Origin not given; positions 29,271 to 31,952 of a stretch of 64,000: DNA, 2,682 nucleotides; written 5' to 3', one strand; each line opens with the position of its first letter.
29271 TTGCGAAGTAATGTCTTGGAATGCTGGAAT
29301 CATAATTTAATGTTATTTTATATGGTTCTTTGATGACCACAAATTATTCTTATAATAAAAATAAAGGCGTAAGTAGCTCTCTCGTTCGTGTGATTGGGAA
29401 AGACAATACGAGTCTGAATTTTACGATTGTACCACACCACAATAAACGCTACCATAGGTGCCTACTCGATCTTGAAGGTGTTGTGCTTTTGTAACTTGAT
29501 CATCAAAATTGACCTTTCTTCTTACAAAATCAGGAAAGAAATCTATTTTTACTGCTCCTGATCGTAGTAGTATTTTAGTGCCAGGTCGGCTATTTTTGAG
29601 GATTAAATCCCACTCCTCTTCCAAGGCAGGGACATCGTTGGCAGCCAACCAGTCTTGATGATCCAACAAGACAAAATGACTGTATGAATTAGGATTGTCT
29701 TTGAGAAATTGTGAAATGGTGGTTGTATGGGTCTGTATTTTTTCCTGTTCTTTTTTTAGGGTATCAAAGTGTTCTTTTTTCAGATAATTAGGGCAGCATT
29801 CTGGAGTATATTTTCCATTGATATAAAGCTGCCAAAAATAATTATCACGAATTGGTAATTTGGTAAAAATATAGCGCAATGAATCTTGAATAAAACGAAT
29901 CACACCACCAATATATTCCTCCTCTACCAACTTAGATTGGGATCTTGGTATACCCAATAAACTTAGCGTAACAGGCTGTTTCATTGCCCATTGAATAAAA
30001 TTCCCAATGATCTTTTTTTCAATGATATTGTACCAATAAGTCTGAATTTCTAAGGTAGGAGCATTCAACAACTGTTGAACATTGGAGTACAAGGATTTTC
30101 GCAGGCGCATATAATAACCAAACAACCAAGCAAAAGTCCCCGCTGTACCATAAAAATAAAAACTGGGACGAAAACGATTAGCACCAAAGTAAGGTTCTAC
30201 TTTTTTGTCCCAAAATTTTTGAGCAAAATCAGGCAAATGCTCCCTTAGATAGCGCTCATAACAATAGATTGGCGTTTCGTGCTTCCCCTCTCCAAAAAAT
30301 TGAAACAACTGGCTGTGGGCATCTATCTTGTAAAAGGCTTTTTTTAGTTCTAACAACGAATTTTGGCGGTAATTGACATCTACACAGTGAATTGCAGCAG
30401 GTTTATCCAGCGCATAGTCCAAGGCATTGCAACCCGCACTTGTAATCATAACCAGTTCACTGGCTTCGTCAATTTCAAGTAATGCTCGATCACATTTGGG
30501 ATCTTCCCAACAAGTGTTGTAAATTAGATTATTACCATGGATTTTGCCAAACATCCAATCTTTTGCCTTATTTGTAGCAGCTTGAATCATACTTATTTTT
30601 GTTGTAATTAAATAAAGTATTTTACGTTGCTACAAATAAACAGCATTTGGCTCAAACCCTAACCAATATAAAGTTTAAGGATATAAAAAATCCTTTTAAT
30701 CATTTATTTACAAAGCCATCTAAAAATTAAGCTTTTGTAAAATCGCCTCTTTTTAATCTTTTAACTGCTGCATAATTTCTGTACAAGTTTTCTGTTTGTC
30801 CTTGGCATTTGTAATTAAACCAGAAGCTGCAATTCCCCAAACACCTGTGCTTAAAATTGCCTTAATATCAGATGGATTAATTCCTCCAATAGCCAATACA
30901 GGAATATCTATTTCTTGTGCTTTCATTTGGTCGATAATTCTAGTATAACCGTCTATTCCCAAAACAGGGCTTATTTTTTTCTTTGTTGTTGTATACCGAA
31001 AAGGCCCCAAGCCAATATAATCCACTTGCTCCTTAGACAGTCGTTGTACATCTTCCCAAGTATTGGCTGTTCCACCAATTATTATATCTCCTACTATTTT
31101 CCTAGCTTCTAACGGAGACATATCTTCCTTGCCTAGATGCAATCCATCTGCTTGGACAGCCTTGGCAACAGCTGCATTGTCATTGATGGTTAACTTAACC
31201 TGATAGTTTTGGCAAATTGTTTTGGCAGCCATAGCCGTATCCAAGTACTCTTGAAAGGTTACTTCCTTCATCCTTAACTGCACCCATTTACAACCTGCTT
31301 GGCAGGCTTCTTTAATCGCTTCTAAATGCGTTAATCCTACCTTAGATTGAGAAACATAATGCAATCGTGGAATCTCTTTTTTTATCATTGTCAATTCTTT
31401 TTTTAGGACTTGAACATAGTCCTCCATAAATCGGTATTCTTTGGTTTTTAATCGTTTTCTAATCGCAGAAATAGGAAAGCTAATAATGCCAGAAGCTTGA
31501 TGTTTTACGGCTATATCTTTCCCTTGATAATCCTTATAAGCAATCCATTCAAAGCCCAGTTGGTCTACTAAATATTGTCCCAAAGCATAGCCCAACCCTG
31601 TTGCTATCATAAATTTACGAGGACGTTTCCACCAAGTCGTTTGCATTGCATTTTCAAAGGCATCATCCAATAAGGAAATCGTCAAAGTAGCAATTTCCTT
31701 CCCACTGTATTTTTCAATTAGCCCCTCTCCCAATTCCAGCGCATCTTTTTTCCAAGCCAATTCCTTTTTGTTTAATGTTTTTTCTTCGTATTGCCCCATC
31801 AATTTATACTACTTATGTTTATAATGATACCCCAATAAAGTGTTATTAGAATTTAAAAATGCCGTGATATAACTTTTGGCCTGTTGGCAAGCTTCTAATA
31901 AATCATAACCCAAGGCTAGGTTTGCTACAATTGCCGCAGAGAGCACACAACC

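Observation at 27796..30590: PlcP-like phosphoesterase, BtaB-like methyltransferase and BtaA-like (DUF3419) operon: candidate betaine-lipid (DGTS) remodelling cassette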

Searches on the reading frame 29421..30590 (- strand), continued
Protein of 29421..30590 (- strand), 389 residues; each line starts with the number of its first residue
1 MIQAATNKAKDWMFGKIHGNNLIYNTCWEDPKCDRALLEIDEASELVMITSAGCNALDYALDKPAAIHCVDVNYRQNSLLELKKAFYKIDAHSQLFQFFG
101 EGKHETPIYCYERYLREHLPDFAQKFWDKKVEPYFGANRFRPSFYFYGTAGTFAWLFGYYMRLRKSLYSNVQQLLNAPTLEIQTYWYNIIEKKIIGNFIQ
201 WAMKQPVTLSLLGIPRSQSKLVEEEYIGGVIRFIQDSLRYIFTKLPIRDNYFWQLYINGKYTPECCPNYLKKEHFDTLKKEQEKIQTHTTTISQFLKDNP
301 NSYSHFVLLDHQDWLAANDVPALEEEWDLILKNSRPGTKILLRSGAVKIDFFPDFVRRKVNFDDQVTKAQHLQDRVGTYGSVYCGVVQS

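Call 91: fold_search(model_id=the predicted structure, library=pdb)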
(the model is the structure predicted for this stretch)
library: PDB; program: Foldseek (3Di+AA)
matches with E <= 10: 1257; with E <= 0.001: 0
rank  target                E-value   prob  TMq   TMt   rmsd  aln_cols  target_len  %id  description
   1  7o9k_A1               4.2e-03  0.99  0.21  0.23   6.9       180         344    9  Human mitochondrial ribosome large subunit assembly intermediate with MTERF4-NSUN4, MRM2, MTG1, the MALSU module, GTP (released 2021-06-30)
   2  2as0_A                7.7e-03  0.99  0.20  0.20   8.0       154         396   14  Crystal Structure of PH1915 (APC 5817): A Hypothetical RNA Methyltransferase (released 2005-09-20)
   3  6ulo_B                8.1e-03  0.99  0.30  0.37  12.8       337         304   10  Structure of an N-terminally truncated uncharacterized protein from Leptospira interrogans serogroup Icterohaemorrhagi (released 2019-10-16)
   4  8rdl                  9.0e-03  0.99  0.15  0.27  11.1        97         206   12  Xenorhabdin methyltransferase XrdM with SAH (released 2024-10-16)
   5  7cvu_C                1.0e-02  0.85  0.19  0.30  13.0       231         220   12  Crystal structure of Catechol o-methyl transferase (COMT) from Niastella koreensis (released 2021-09-01)
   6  6ulo_A                1.3e-02  0.99  0.32  0.38  13.8       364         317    9  Structure of an N-terminally truncated uncharacterized protein from Leptospira interrogans serogroup Icterohaemorrhagi (released 2019-10-16)
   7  3lcu                  1.3e-02  0.75  0.19  0.26  13.1       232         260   13  Crystal Structure of Antibiotic related Methyltransferase (released 2010-06-02)
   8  2ift_B                1.6e-02  1.00  0.20  0.42   5.3       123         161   16  Crystal structure of putative methylase HI0767 from Haemophilus influenzae. NESG target IR102. (released 2006-10-10)
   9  3vse_B                1.6e-02  0.99  0.20  0.20   6.6       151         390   11  Crystal structure of methyltransferase (released 2013-04-10)
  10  8rxf                  1.7e-02  0.63  0.23  0.26  18.5       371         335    8  Crystal structure of S-SAD phased alpha-keto C-methyl transferase SgvM bound to ketoleucine (released 2024-07-03)
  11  3tfw_B                1.8e-02  0.96  0.18  0.30  10.5       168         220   11  Crystal structure of a putative O-methyltransferase from Klebsiella pneumoniae (released 2011-09-28)
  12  3dul_B                2.1e-02  0.89  0.20  0.34  12.0       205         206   12  Crystal Structure Analysis of the O-methyltransferase from Bacillus cereus (released 2008-08-05)
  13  3lcv                  2.1e-02  0.51  0.18  0.26  16.3       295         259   11  Crystal Structure of Antibiotic related Methyltransferase (released 2010-06-02)
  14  5una_D                2.2e-02  0.99  0.18  0.31   7.4       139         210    9  Fragment of 7SK snRNA methylphosphate capping enzyme (released 2017-03-08)
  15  5je1_B                2.4e-02  0.97  0.15  0.23  11.5       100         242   11  Crystal structure of Burkholderia glumae ToxA with bound S-adenosylhomocysteine (SAH) and toxoflavin (released 2016-05-04)
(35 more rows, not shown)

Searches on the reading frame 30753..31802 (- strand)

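Call 3: search_protein_families(library=pfam, proteins=[window:30753-31802:-], max_evalue=0.01)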
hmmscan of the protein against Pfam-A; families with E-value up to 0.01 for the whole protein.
window:30753-31802:- (349 aa): 3 families
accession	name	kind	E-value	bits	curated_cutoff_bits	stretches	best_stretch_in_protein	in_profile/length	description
PF02581.23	TMP-TENI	-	8.2e-51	172.4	27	1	156-327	11-177/180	Thiamine monophosphate synthase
PF12713.12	DUF3806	-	5.2e-10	39.4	21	1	69-122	24-78/86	Domain of unknown function (DUF3806)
PF03060.21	NMO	-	0.0056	16.6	28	1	284-325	179-220/331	Nitronate monooxygenase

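Call 4: search_protein_families(library=ncbifam, proteins=[window:30753-31802:-], max_evalue=0.01)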
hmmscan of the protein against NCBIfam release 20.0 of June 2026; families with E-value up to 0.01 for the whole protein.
window:30753-31802:- (349 aa): 15 families
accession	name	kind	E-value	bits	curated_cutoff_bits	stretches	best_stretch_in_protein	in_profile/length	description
NF000736.0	PRK00043.2-3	equivalog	2.1e-73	246.2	227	1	146-346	3-204/207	thiamine phosphate synthase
TIGR00693.1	thiE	equivalog_domain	3.4e-48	163.5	145.1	1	157-342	14-196/197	thiamine phosphate synthase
NF002727.0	PRK02615.1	equivalog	2.6e-43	148.1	335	1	127-348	131-345/349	thiamine phosphate synthase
NF000740.0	PRK00043.3-4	equivalog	1.6e-28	99.6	202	1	159-348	20-215/218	thiamine phosphate synthase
NF000741.0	PRK00043.3-5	equivalog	8.4e-28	97.5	350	1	149-348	11-215/217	thiamine phosphate synthase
NF006530.0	PRK08999.1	equivalog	1.4e-24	86.7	245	1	144-326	130-308/315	Nudix family hydrolase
NF007070.0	PRK09517.1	equivalog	1.1e-23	83.5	761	1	163-345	25-212/755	multifunctional thiamine-phosphate pyrophosphorylase/synthase/phosphomethylpyrimidine kinase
NF000738.0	PRK00043.3-1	equivalog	1.9e-22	80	445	1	166-344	29-212/221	thiamine phosphate synthase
NF002904.0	PRK03512.1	equivalog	3.8e-22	78.8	231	1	160-345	22-204/211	thiamine phosphate synthase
NF008933.0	PRK12290.1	equivalog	7e-20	71.3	516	1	163-340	223-405/438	thiamine phosphate synthase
NF000734.0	PRK00043.1-5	equivalog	7.8e-20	71.4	252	1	162-345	15-195/201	thiamine phosphate synthase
NF005819.0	PRK07695.1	equivalog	1.2e-16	61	251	1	146-346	3-196/205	thiazole tautomerase TenI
NF005080.0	PRK06512.1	equivalog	3.2e-09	36.9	218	1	177-347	50-213/222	thiamine phosphate synthase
NF002301.0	PRK01222.2-1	equivalog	0.00031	20.3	232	1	294-346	155-208/217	phosphoribosylanthranilate isomerase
NF002231.0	PRK01130.1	subfamily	0.0015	17.6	189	1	247-345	135-228/230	putative N-acetylmannosamine-6-phosphate 2-epimerase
